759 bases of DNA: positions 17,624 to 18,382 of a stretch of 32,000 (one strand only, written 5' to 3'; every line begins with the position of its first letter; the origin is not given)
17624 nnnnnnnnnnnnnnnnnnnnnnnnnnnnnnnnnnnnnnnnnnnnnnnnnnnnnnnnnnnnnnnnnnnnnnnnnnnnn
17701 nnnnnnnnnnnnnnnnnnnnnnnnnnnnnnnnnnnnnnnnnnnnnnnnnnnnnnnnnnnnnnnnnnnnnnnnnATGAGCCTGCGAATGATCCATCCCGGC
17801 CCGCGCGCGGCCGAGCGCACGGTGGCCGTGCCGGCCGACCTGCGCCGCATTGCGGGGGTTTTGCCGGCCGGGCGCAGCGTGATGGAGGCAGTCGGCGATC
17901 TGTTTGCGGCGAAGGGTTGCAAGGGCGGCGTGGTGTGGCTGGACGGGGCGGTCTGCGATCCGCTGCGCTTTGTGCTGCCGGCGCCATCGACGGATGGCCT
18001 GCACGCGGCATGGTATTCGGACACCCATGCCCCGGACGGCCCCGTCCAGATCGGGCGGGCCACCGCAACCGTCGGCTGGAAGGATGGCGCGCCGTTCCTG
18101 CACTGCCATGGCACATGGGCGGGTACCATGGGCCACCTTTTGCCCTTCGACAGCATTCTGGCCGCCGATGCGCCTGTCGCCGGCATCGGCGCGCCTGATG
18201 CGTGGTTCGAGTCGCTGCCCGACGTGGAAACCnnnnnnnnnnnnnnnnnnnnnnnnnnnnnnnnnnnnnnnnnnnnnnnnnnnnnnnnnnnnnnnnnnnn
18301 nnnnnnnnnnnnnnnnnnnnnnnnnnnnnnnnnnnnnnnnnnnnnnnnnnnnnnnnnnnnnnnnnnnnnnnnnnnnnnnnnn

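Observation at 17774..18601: Internally duplicated PPC/DUF296 protein embedded between an acyl-CoA ligase and an SDR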

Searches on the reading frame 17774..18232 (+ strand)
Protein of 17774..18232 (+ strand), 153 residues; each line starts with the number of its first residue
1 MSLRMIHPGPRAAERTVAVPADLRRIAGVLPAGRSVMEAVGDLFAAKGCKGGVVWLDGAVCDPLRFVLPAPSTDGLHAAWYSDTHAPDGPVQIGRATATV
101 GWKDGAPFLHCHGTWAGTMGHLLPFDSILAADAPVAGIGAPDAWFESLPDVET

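Call 6: search_protein_families(library=pfam, proteins=[window:17774-18232:+], max_evalue=10)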
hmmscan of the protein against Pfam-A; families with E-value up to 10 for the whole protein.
seq(153 aa): 1 family
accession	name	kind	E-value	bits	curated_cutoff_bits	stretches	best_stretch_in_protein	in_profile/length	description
PF03479.20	PCC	-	4e-05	24.3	25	1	26-121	3-92/117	Plants and Prokaryotes Conserved (PCC) domain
